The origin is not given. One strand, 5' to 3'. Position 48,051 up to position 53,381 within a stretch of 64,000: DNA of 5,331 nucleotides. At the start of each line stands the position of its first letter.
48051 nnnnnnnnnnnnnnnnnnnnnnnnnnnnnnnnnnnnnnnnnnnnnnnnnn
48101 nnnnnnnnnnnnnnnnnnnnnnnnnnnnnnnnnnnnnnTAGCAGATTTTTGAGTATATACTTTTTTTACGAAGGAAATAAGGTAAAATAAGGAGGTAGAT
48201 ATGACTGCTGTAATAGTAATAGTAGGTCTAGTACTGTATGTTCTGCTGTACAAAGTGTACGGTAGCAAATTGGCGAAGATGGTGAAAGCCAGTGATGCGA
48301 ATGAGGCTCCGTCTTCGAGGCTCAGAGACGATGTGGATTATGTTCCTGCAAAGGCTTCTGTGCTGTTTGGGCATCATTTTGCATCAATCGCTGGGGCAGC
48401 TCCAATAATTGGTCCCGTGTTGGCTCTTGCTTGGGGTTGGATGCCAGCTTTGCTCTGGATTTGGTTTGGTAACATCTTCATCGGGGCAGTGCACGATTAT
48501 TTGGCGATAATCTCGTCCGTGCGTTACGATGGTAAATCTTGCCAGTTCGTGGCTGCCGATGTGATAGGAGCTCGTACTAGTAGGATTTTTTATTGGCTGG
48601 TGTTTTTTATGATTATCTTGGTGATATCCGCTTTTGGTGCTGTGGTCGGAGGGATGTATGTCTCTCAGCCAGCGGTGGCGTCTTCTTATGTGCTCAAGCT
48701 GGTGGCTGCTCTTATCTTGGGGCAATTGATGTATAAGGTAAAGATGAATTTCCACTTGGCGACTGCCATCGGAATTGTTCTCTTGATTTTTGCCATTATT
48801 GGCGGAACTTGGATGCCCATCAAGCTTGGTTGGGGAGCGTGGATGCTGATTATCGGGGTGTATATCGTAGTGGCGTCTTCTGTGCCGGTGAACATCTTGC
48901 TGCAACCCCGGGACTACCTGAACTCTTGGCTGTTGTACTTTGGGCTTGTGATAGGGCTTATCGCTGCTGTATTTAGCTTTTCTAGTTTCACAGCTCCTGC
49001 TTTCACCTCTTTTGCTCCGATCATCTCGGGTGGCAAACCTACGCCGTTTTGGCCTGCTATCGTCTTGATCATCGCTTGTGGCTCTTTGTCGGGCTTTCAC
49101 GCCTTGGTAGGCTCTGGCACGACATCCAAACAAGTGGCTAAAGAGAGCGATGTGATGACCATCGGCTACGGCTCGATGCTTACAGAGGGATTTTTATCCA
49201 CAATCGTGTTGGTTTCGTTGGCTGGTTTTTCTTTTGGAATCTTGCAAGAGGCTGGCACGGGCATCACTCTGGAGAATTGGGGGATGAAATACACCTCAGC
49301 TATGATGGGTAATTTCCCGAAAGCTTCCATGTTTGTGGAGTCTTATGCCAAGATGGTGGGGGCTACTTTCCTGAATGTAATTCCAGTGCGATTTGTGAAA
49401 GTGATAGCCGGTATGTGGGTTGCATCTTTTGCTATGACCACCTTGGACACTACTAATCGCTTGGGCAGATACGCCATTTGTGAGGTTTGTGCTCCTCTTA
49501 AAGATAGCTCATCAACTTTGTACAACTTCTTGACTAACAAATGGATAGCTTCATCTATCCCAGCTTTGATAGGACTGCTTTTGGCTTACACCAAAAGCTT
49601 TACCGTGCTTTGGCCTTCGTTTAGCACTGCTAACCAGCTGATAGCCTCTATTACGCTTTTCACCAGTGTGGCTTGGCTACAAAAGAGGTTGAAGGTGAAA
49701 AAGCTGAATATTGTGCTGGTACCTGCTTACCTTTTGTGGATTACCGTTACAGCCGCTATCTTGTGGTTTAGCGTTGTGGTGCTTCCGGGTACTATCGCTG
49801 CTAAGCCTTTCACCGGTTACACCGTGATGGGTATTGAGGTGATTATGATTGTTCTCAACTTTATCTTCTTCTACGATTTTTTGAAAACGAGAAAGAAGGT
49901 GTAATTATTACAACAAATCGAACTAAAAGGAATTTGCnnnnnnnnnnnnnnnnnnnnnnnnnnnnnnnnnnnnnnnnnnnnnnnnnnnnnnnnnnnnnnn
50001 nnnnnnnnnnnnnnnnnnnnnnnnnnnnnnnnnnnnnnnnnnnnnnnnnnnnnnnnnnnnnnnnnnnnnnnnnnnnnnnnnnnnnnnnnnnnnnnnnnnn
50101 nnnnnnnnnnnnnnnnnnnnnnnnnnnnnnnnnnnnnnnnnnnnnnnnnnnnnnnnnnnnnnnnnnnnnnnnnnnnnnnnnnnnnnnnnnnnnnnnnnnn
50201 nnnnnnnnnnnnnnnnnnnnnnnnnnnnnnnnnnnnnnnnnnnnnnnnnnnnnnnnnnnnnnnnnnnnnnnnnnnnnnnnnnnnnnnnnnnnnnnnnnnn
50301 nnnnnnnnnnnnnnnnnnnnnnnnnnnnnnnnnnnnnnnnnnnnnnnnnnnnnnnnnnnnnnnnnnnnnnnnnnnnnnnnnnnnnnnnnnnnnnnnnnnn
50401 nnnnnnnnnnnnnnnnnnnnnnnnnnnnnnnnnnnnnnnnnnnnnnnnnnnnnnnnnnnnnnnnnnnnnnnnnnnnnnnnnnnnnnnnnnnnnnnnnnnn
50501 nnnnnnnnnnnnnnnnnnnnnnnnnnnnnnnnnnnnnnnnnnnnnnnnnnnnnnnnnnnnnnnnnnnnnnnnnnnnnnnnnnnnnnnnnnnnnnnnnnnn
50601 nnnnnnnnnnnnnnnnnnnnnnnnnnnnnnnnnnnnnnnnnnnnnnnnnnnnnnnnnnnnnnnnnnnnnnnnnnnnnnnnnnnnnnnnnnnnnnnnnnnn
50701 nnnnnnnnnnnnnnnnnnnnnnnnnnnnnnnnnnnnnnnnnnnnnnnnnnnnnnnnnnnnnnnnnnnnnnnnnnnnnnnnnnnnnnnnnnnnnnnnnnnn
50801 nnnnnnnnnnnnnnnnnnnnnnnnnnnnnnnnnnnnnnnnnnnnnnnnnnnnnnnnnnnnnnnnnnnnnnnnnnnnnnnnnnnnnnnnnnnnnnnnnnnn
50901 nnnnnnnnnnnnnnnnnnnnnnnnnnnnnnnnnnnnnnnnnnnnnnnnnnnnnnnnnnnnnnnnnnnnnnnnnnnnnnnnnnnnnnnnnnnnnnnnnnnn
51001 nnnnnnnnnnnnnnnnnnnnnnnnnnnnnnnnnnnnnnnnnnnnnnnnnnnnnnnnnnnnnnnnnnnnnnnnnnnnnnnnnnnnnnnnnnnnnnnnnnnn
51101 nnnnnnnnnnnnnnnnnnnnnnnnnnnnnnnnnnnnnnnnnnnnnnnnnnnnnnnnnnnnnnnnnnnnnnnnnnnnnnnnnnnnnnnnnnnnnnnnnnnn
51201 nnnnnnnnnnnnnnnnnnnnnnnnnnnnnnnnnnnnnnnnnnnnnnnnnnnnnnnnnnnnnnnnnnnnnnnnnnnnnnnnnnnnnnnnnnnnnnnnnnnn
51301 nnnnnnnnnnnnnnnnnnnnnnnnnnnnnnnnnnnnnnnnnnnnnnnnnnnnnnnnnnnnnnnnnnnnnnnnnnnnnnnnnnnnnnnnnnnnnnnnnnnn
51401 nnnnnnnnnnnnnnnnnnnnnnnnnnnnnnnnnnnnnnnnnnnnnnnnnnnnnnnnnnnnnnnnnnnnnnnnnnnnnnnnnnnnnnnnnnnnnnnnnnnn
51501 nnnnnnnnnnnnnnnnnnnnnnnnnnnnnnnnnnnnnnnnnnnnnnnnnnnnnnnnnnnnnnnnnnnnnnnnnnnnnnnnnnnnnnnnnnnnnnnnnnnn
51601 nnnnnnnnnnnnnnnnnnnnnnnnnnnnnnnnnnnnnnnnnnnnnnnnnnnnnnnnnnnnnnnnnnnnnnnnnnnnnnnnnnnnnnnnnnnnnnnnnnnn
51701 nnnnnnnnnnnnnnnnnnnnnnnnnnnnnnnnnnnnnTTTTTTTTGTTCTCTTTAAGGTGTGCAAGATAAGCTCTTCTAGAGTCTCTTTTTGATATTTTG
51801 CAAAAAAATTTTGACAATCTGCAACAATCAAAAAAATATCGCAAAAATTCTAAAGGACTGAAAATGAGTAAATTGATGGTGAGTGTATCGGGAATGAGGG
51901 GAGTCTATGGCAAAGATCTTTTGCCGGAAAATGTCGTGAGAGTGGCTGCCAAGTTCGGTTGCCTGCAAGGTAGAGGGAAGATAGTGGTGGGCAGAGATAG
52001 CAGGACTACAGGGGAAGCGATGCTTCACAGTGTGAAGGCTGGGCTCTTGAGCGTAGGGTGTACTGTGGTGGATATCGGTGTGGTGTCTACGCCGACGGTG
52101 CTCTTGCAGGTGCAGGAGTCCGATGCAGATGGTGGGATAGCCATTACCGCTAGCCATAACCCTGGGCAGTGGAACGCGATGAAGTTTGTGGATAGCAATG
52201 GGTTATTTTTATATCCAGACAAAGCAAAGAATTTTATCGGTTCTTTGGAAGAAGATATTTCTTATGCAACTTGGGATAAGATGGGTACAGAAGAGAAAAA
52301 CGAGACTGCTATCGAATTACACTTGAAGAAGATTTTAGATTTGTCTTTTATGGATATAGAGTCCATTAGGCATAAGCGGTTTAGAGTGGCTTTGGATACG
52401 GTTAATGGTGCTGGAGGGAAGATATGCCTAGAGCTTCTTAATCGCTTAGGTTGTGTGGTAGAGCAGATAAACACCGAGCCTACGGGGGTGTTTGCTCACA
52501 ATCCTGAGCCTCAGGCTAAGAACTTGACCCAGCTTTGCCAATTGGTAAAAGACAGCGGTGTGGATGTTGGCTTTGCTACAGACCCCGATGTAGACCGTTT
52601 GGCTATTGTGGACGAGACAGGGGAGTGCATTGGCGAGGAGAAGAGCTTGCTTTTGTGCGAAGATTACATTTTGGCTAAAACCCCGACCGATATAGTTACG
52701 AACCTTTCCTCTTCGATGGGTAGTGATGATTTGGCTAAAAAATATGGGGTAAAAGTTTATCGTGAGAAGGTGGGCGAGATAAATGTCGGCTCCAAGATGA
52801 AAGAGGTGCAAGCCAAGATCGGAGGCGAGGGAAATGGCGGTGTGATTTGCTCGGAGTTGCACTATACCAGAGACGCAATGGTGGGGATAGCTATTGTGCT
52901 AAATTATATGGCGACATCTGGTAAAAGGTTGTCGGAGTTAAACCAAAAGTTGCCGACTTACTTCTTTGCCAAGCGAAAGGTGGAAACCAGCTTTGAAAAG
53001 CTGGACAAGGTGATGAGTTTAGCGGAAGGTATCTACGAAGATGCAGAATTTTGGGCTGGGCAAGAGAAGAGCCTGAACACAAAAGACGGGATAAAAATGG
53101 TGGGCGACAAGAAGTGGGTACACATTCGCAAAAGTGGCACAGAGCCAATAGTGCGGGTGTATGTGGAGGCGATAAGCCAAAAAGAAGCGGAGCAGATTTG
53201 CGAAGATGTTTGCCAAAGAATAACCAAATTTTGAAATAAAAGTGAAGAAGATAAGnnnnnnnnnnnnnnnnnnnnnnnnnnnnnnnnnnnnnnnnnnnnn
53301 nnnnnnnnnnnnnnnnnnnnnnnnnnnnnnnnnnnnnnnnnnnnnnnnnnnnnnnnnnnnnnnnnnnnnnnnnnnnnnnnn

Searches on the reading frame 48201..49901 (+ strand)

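Call 43: search_protein_families(library=pfam, proteins=[window:48201-49901:+], max_evalue=0.00001)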
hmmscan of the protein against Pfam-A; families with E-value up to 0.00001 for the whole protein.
window:48201-49901:+ (567 aa): 1 family
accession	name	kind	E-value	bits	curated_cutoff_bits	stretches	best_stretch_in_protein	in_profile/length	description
PF02554.20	CstA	-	2.6e-120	403.2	27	1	3-517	3-559/560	Carbon starvation protein CstA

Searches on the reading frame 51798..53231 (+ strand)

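Call 43: search_protein_families(library=pfam, proteins=[window:51798-53231:+], max_evalue=0.00001)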
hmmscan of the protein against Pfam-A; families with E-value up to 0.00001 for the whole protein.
window:51798-53231:+ (478 aa): 4 families
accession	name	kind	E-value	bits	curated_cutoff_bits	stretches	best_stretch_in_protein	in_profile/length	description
PF02878.22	PGM_PMM_I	-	1.4e-29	103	22.5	1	30-145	6-126/138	Phosphoglucomutase/phosphomannomutase, alpha/beta/alpha domain I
PF02879.22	PGM_PMM_II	-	4.6e-25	88.6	29.3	1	184-275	12-103/103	Phosphoglucomutase/phosphomannomutase, alpha/beta/alpha domain II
PF02880.22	PGM_PMM_III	-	4.2e-23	82.1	20.7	1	282-386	4-112/115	Phosphoglucomutase/phosphomannomutase, alpha/beta/alpha domain III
PF00408.26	PGM_PMM_IV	-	1.9e-11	44.3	23.1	1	415-472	21-66/68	Phosphoglucomutase/phosphomannomutase, C-terminal domain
